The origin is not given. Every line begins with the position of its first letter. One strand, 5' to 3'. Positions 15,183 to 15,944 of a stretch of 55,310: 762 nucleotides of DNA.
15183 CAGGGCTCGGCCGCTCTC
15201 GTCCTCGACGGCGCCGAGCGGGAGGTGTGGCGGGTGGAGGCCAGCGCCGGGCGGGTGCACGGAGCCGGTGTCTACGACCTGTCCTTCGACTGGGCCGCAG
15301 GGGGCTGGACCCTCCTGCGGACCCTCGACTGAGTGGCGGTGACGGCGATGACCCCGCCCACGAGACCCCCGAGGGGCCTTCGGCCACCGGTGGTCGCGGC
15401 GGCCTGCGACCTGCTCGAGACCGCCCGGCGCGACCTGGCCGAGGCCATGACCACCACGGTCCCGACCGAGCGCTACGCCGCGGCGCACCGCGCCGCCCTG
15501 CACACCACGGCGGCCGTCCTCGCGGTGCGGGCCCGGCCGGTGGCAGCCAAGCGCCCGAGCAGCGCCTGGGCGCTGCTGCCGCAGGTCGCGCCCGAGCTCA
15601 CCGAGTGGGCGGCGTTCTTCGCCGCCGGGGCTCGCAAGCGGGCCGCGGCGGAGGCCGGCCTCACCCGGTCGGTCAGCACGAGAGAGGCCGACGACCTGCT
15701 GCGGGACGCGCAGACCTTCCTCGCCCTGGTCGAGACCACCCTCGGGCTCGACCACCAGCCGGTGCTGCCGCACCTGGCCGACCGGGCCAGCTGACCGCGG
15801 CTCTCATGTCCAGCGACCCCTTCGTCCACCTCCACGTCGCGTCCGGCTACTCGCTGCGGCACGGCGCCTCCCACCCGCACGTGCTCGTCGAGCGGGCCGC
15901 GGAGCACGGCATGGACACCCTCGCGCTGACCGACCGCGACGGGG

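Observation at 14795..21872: SOS-box-fronted operon DUF6504-like / HEPN-like / DnaE2-type polymerase / methyltransferase / DinB: a non-canonical damage-inducible mutasome without imuA'/imuB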

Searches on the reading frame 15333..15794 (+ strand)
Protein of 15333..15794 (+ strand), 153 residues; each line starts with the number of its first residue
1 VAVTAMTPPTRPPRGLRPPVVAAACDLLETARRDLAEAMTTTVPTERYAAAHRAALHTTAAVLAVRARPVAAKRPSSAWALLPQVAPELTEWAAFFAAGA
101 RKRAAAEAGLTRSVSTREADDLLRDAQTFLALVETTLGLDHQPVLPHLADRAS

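Call 4: search_protein_families(library=pfam, proteins=[window:15333-15794:+], max_evalue=0.01)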
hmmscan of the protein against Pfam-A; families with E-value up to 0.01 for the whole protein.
window:15333-15794:+ (153 aa): 1 family
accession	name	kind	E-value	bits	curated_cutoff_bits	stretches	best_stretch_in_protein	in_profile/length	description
PF18726.6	HEPN_SAV_6107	-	1.7e-33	115.5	27.2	1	38-134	1-98/98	SAV_6107-like HEPN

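Call 5: search_protein_families(library=ncbifam, proteins=[window:15333-15794:+], max_evalue=0.01)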
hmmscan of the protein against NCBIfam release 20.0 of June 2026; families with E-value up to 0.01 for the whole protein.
window:15333-15794:+ (153 aa): 1 family
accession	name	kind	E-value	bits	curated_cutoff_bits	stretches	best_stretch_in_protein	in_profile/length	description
NF040567.1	SCO2524_fam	equivalog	0.0017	16.8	300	1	20-94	534-605/612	SCO2524 family protein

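Call 9: find_homologous_proteins(query=window:15333-15794:+)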
Query window:15333-15794:+ (153 aa): 4106 proteins with E <= 0.001 among 4883 candidates; the best 120 are listed.
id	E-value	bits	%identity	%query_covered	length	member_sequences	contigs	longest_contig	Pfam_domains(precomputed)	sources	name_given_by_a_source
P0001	7.9e-82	290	99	97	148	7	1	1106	PF18726.7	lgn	-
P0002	4.9e-67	242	89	92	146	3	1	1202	PF18726.7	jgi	jgi:hypothetical protein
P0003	1.6e-65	238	89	90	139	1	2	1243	PF18726.7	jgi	jgi:hypothetical protein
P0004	1.0e-64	235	84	95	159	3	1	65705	PF18726.7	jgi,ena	-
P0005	1.1e-64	235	83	97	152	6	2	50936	PF18726.7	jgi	jgi:hypothetical protein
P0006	2.1e-64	234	86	92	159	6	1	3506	PF18726.7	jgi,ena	jgi:hypothetical protein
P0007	2.1e-64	234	83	97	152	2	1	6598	PF18726.7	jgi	-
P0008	2.5e-64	234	86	92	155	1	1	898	PF18726.7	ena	-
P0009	2.8e-64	234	86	92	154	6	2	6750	PF18726.7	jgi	jgi:hypothetical protein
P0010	3.2e-64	233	82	97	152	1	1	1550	PF18726.7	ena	-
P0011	6.4e-64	232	82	97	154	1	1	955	PF18726.7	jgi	-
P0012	1.7e-63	231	86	92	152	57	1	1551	PF18726.7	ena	-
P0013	4.5e-63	230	83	93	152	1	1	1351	PF18726.7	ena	-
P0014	4.9e-63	229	85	92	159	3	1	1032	PF18726.7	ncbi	-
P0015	5.8e-63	229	85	92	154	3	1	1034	PF18726.7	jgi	jgi:hypothetical protein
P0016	7.0e-63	229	84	92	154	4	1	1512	PF18726.7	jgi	jgi:hypothetical protein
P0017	1.1e-62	228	86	92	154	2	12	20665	PF18726.7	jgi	jgi:hypothetical protein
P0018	4.7e-62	226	86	90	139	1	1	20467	PF18726.7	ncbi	-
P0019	1.1e-61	225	84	90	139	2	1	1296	PF18726.7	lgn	-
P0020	1.2e-61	225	85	90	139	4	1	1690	PF18726.7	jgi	jgi:hypothetical protein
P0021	4.2e-61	223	82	90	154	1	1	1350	PF18726.7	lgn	-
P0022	5.0e-61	223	83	90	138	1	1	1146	PF18726.7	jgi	jgi:hypothetical protein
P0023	6.2e-61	223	79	94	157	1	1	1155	PF18726.7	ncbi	-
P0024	9.3e-61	222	85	89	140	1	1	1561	PF18726.7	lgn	-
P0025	9.4e-61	222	82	90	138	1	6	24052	PF18726.7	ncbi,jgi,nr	ncbi:MAG: hypothetical protein QOJ49_1180 [Actinomycetota bacterium]|jgi:hypothetical protein|nr:hyp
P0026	1.0e-60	222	83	92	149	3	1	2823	PF18726.7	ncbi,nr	ncbi:MAG TPA: SAV_6107 family HEPN domain-containing protein [Candidatus Eisenbacteria bacterium]|nr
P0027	2.3e-60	221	83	90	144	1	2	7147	PF18726.7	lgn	-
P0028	2.8e-60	221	82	90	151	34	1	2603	PF18726.7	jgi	-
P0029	4.0e-60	220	80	93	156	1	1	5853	PF18726.7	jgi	jgi:HEPN superfamily protein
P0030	6.3e-60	219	82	90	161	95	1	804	PF18726.7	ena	-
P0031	8.6e-60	219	82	90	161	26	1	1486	PF18726.7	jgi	jgi:hypothetical protein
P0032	1.1e-59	219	83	90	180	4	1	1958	PF18726.7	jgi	jgi:hypothetical protein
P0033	1.3e-59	218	82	90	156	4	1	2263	PF18726.7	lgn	-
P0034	2.8e-59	217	81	88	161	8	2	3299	PF18726.7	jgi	jgi:SAV_6107-like HEPN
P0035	3.2e-59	217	81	87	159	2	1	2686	PF18726.7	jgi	-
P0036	4.2e-59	217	83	90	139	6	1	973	PF18726.7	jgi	jgi:hypothetical protein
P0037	4.8e-59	217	81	88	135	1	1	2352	PF18726.7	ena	-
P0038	5.8e-59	216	82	90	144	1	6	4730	PF18726.7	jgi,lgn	jgi:hypothetical protein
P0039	9.5e-59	216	85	86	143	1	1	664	PF18726.7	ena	-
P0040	1.6e-58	215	80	86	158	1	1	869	PF18726.7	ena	-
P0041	1.8e-58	215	82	90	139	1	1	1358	PF18726.7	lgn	-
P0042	1.9e-58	215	82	90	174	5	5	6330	PF18726.7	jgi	jgi:hypothetical protein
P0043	2.2e-58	214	81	87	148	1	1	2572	PF18726.7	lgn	-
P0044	2.3e-58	214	82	88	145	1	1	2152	PF18726.7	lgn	-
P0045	2.3e-58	214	81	90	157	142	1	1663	PF18726.7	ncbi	-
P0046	2.4e-58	214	78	93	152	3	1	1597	PF18726.7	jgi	-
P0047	3.4e-58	214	83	88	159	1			PF18726.7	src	-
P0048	4.1e-58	214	81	86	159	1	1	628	PF18726.7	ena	-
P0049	4.2e-58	214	81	90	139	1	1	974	PF18726.7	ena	-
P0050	6.0e-58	213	81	90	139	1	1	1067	PF18726.7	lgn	-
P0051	6.6e-58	213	82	88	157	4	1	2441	PF18726.7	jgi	jgi:SAV_6107-like HEPN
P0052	7.4e-58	213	79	90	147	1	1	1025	PF18726.7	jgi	jgi:hypothetical protein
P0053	1.4e-57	212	80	90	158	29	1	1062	PF18726.7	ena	-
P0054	1.6e-57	212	80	81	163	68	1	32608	PF18726.7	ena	-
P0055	4.0e-57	210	80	90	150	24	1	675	PF18726.7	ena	-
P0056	4.7e-57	210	82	90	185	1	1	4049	PF18726.7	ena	-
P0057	5.2e-57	210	81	90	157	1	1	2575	PF18726.7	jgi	jgi:HEPN superfamily protein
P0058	7.9e-57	209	82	86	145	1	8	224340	PF18726.7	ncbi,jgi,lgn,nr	ncbi:MAG: hypothetical protein QOI54_3497 [Actinomycetota bacterium]|jgi:hypothetical protein|nr:hyp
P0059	9.5e-57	209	74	97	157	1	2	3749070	PF18726.7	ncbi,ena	-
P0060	1.8e-56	208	82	86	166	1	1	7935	PF18726.7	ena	-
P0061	2.2e-56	208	79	90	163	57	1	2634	PF18726.7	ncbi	-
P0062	3.0e-56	207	79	90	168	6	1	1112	PF18726.7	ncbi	-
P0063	4.7e-56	207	78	89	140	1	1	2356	PF18726.7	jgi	jgi:hypothetical protein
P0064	1.4e-55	205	77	90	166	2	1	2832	PF18726.7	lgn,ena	-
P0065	1.5e-55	205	78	90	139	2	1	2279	PF18726.7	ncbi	-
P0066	2.0e-55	205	78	90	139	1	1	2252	PF18726.7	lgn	-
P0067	2.1e-55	205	78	91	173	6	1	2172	PF18726.7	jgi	jgi:hypothetical protein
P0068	8.4e-55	203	80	90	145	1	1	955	PF18726.7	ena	-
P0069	8.4e-55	203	80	90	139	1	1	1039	PF18726.7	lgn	-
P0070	1.8e-54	202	79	90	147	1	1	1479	PF18726.7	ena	-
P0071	3.6e-54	201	76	90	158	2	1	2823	PF18726.7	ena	-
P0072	5.8e-54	200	79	88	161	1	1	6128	PF18726.7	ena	-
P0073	7.8e-54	200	77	86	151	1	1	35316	PF18726.7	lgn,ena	-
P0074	1.0e-53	199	81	87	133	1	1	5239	PF18726.7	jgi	jgi:pyruvate kinase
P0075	2.3e-53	198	78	88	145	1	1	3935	PF18726.7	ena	-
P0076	2.4e-53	198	77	90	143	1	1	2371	PF18726.7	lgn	-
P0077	9.7e-53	196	77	88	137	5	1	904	PF18726.7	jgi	jgi:hypothetical protein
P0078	1.2e-52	196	78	88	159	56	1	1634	PF18726.7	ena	-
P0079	1.7e-52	195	78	90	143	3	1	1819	PF18726.7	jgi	jgi:hypothetical protein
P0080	2.6e-52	195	74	87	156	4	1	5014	PF18726.7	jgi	jgi:hypothetical protein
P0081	7.5e-52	193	81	82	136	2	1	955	PF18726.7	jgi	jgi:hypothetical protein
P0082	2.0e-51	192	74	87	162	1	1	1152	PF18726.7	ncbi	-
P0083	2.1e-51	192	77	87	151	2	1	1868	PF18726.7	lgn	-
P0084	3.2e-51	191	73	97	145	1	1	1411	PF18726.7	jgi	jgi:SAV_6107-like HEPN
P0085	4.0e-51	191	74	90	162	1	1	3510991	PF18726.7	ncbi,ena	-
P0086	9.2e-51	190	78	85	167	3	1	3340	PF18726.7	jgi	-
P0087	3.5e-50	188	76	88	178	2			PF18726.7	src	-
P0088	8.2e-50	187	69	91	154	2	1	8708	PF18726.7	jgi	jgi:hypothetical protein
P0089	1.5e-49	186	75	88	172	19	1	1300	PF18726.7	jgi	jgi:hypothetical protein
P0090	1.7e-49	186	74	89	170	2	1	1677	PF18726.7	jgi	-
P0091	2.0e-49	185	72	95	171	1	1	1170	PF18726.7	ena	-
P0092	2.5e-49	185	73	90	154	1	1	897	PF18726.7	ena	-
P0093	4.8e-49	184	75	88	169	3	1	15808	PF18726.7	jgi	jgi:hypothetical protein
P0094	1.0e-48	183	73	86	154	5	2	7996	PF18726.7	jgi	jgi:hypothetical protein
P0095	1.7e-48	182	75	86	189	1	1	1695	PF18726.7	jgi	jgi:hypothetical protein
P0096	5.1e-48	181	67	99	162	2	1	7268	PF18726.7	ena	-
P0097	1.9e-47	179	73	84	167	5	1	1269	PF18726.7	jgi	jgi:hypothetical protein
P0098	3.8e-47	178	72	88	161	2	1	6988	PF18726.7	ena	-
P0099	5.0e-47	178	68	91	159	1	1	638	PF18726.7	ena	-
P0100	1.1e-46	177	71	92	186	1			PF18726.7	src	-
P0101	1.1e-46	176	70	94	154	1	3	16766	PF18726.7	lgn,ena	-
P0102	1.2e-46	176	69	85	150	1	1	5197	PF18726.7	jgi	jgi:hypothetical protein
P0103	1.4e-46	176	76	80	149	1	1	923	PF18726.7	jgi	jgi:pyruvate kinase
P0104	3.0e-46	175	73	86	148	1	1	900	PF18726.7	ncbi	-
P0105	3.1e-46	175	68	92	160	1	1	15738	PF18726.7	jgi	jgi:hypothetical protein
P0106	4.1e-46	175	73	82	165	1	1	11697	PF18726.7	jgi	jgi:hypothetical protein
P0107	5.7e-46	174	74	80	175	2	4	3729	PF18726.7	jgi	jgi:SAV_6107-like HEPN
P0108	7.1e-46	174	73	90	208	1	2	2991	PF18726.7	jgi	jgi:hypothetical protein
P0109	1.3e-45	173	70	85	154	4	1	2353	PF18726.7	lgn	-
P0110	1.3e-45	173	70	90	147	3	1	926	PF18726.7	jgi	jgi:hypothetical protein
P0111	2.5e-45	172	74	82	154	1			PF18726.7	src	-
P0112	2.7e-45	172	74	80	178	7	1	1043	PF18726.7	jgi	jgi:hypothetical protein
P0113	4.2e-45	171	71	89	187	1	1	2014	PF18726.7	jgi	jgi:SAV_6107-like HEPN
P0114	4.6e-45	171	74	85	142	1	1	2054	PF18726.7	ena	-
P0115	5.7e-45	171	73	84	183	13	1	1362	PF18726.7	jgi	jgi:SAV_6107-like HEPN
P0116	6.6e-45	171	74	83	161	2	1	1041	PF18726.7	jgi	jgi:hypothetical protein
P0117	7.9e-45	171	71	80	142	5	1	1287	PF18726.7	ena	-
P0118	9.5e-45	170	74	80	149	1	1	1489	PF18726.7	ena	-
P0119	9.8e-45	170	74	81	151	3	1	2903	PF18726.7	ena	-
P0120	1.1e-44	170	71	84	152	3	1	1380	PF18726.7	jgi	jgi:hypothetical protein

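Call 10: find_encoding_contigs(protein=window:15333-15794:+, flank=10000, max_places=6)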
Protein window:15333-15794:+ (153 aa): no gene with exactly this product is on record in the collection.

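Call 12: find_related_loci(query=A1, collection=genome_contigs, flank=10000)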
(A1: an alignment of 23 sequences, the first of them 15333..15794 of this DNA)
Query A1 (153 aa) in genome_contigs; peptide patterns used: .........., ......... (x = any residue, [..] = any of these).
599 stretches matched a pattern (row limit reached: there are more); 555 encode a relative of the query (tblastn E <= 1e-3); the best 80 are kept; 80 distinct loci.
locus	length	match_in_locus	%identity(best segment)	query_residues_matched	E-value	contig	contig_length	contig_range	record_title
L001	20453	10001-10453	83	5-153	4e-59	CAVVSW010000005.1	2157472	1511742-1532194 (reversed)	MAG: uncultured Actinomycetota bacterium isolate MFD02840.bin.2.80 genome assembly, contig: contig_4550, whole genome sh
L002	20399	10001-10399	82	17-149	2e-56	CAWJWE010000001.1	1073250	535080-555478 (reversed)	MAG: uncultured Actinomycetota bacterium isolate MFD09206.bin.2.168 genome assembly, contig: contig_11773, whole genome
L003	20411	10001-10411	82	17-153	2e-52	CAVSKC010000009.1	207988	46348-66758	MAG: uncultured Actinomycetota bacterium isolate MFD09212.bin.2.128 genome assembly, contig: contig_48456, whole genome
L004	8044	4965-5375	79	17-153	4e-51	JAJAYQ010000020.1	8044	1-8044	MAG: Spirochaetaceae bacterium isolate CAN_BIN15 c_000000006615, whole genome shotgun sequence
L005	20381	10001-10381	80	23-149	1e-50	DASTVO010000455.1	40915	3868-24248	MAG TPA_asm: Actinomycetes bacterium isolate SMAG_U2361 k141_1423540, whole genome shotgun sequence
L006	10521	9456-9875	80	17-153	1e-40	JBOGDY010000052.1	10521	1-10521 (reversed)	MAG: Actinomycetes bacterium isolate SD8021_metabat2.bin.4 NODE_229_length_10521_cov_3.438330, whole genome shotgun sequ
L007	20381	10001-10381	60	25-146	6e-39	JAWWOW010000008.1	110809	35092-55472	MAG: Frankiales bacterium isolate BP_356 scaffold_2469029, whole genome shotgun sequence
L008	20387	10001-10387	55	6-139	2e-36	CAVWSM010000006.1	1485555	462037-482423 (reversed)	MAG: uncultured Actinomycetota bacterium isolate MFD05454.bin.1.246 genome assembly, contig: contig_13331, whole genome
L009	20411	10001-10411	53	6-144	2e-34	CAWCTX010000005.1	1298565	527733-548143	MAG: uncultured Actinomycetota bacterium isolate MFD05454.bin.1.262 genome assembly, contig: contig_15450, whole genome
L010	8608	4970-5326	62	15-132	2e-33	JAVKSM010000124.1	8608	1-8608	MAG: Pseudonocardiaceae bacterium isolate PQ2_20S_bin_6 c_000000000730, whole genome shotgun sequence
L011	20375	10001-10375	55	23-143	1e-32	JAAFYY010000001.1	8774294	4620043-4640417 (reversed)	Streptacidiphilus sp. 4-A2 Streptacidiphilus, whole genome shotgun sequence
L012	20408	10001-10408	65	20-153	5e-32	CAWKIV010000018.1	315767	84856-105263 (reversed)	MAG: uncultured Actinomycetota bacterium isolate MFD02840.bin.1.327 genome assembly, contig: contig_68339, whole genome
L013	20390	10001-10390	58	17-146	8e-32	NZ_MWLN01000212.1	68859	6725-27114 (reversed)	Kineosporia sp. A_224 strain A 224 EDJALFJO_212, whole genome shotgun sequence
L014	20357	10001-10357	61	27-145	9e-32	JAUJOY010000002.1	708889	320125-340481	MAG: Mycobacteriales bacterium isolate YX3bin30 opera_contig_13, whole genome shotgun sequence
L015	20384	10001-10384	59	23-148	1e-31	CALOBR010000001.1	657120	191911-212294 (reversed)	MAG: Jiangellales bacterium isolate HOU_bin.0112 genome assembly, contig: contig_3436, whole genome shotgun sequence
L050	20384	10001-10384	58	26-150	2e-27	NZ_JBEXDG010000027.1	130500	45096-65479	Dactylosporangium sp. NPDC005555 NPDC005555_21_G2.ctg-0027, whole genome shotgun sequence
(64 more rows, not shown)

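Call 23: search_protein_families(library=pfam, proteins=[L050:12300-13847:+, L050:10722-12164:+, L050:9513-10010:+, L050:13850-17182:+], max_evalue=1)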
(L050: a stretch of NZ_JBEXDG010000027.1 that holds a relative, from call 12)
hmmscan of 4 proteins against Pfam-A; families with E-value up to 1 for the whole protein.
L050:12300-13847:+ (515 aa): 3 families
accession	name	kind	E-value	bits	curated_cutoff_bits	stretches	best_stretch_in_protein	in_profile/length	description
PF00817.25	IMS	-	1.2e-15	58.1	23.2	1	30-154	19-147/148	impB/mucB/samB family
PF11799.13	IMS_C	-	0.063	14.1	20.7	1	241-287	8-51/109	impB/mucB/samB family C-terminal domain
PF05036.18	SPOR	-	0.23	12.3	21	0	253-296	7-46/76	SPOR domain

L050:10722-12164:+ (480 aa): 0 families

L050:9513-10010:+ (165 aa): 0 families

L050:13850-17182:+ (1110 aa): 8 families
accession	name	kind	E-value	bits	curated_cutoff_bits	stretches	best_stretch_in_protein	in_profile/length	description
PF07733.18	DNA_pol3_alpha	-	5.7e-79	265.8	23.9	1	359-602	1-260/260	Bacterial DNA polymerase III alpha NTPase domain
PF17657.6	DNA_pol3_finger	-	4.6e-56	189.2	22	1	605-767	1-166/166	Bacterial DNA polymerase III alpha subunit finger domain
PF02811.25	PHP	-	5e-33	115.2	26.4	1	68-240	1-164/164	PHP domain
PF14579.12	HHH_6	-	2.9e-21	75.9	25.6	1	840-944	1-90/90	Helix-hairpin-helix motif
PF01336.31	tRNA_anti-codon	-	5.2e-07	29.9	27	1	1023-1097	1-74/75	OB-fold nucleic acid binding domain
PF12836.13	HHH_3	-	0.0005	20.6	27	1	884-929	16-61/65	Helix-hairpin-helix motif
PF19799.5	DUF6282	-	0.12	12.5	26.8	1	68-121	4-56/196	Family of unknown function (DUF6282)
PF13223.11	DUF4031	-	0.2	12.3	25.6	0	246-281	21-57/76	Protein of unknown function (DUF4031)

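Call 32: search_solved_structures(query=A1, max_evalue=10, show_alignments=2)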
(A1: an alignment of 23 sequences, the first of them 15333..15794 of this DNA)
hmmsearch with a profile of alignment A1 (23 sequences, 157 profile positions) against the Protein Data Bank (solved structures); distinct sequences matched with E-value up to 10: 3.
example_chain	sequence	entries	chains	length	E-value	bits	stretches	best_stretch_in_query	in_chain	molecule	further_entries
5lzl_A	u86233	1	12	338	0.87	12.6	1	44-94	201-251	Delta-aminolevulinic acid dehydratase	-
8t0j_A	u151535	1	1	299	1.2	12.1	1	75-113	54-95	Probable 4-deoxy-4-formamido-L-arabinose-phosphoundecaprenol deformylase ArnD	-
4koa_A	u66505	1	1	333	1.8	11.5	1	103-149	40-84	1,5-anhydro-D-fructose reductase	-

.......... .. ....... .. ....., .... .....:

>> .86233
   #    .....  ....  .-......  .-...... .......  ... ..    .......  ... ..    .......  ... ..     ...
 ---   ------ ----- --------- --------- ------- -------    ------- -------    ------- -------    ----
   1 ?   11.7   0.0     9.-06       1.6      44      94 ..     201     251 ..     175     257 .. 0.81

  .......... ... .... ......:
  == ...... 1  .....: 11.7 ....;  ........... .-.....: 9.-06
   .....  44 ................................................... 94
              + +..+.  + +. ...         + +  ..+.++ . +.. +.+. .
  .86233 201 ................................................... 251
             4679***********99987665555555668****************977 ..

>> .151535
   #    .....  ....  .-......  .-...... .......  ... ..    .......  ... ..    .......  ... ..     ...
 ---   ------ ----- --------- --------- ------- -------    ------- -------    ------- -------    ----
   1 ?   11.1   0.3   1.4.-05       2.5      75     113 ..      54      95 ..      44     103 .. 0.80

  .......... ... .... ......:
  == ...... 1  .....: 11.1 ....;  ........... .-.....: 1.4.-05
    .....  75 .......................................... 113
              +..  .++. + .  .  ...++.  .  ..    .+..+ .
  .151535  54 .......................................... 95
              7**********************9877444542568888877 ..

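Call 37: predict_structure(alignment_id=A1)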
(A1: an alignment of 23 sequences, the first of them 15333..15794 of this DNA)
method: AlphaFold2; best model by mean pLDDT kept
length: 153 residues; sequences in the alignment: 23
mean_pLDDT: 83.1   pTM: 0.75
mean pLDDT of the five models: 83.1, 82.8, 82.3, 82.0, 80.7
residues with pLDDT >= 90: 89; 70-90: 24; 50-70: 29; < 50: 11
segments of 3 or more residues with pLDDT < 50: 11-13, 147-153
pLDDT, mean of each block of 10 residues (from residue 1): 56 53 91 96 96 97 80 74 92 95 92 93 97 90 56 40
secondary structure, 60 per line:
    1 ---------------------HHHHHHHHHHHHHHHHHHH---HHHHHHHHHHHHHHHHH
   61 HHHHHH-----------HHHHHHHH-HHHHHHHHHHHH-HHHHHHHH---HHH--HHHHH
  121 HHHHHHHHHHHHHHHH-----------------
elements in order: H22-40 H44-66 H78-85 H87-98 H100-107 H116-136

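Call 41: fold_search(model_id=the predicted structure, library=pdb)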
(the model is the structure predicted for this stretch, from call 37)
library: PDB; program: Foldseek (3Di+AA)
matches with E <= 10: 315; with E <= 0.001: 0
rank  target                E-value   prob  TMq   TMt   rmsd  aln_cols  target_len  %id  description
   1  1wol                  1.6e-01  1.00  0.56  0.68   4.3       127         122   18  Crystal Structure of ST0689, an archaeal HEPN homologue (released 2005-11-22)
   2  2hsb                  1.7e-01  1.00  0.53  0.62   4.4       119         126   18  Crystal structure of a hepn domain containing protein (af_0298) from archaeoglobus fulgidus at 1.95 A resolution (released 2006-08-15)
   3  3o10_C                2.6e-01  1.00  0.52  0.58   5.4       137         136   12  Crystal structure of the HEPN domain from human sacsin (released 2011-03-30)
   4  8sjh_B                2.9e-01  0.93  0.41  0.52   6.4       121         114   21  Zn-Bound Structure of Computationally Designed Homotrimer TP1 (released 2023-07-05)
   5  8sjh_A                3.2e-01  0.89  0.38  0.50   7.0       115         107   21  Zn-Bound Structure of Computationally Designed Homotrimer TP1 (released 2023-07-05)
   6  8sji_B                3.4e-01  0.93  0.41  0.55   6.8       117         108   19  Apo Structure of Computationally Designed Homotrimer TP1 (released 2023-07-05)
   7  8sjh_C                4.3e-01  0.87  0.39  0.51   7.0       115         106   21  Zn-Bound Structure of Computationally Designed Homotrimer TP1 (released 2023-07-05)
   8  8del_A                4.3e-01  0.77  0.36  0.48   7.2       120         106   16  Trimeric Heme-Free Cytochrome Variant ApoCyt-TriCyt3 (released 2022-07-06)
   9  3u8p_B                4.8e-01  0.72  0.37  0.20   6.4       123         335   17  Cytochrome b562 integral fusion with EGFP (released 2012-08-29)
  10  6usf_A                4.8e-01  0.30  0.28  0.13  10.3       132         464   16  CryoEM structure of human alpha4beta2 nicotinic acetylcholine receptor with varenicline in complex with anti-BRIL synt (released 2020-04-29)
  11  2ot3_A                5.3e-01  0.60  0.31  0.20  15.8       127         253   16  Crystal structure of rabex-5 VPS9 domain in complex with nucleotide free RAB21 (released 2007-04-24)
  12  3u8p_A                5.3e-01  0.38  0.28  0.15   8.5       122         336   16  Cytochrome b562 integral fusion with EGFP (released 2012-08-29)
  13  7xrz_X                5.3e-01  0.35  0.26  0.35   9.1       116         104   16  Crystal structure of BRIL and SRP2070_Fab complex (released 2023-05-10)
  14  3foo_A                5.3e-01  0.35  0.26  0.34   9.3       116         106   17  A Triangular Cytochrome b562 Superstructure Mediated by Ni Coordination - Monoclinic Form (released 2009-07-14)
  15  8xeh_B                6.4e-01  0.80  0.43  0.48   4.8       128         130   15  Crystal structure of HEPN-MNT complex (released 2024-12-18)
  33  3o10_A                1.1e+00  0.69  0.44  0.47   6.2       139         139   12  Crystal structure of the HEPN domain from human sacsin (released 2011-03-30)
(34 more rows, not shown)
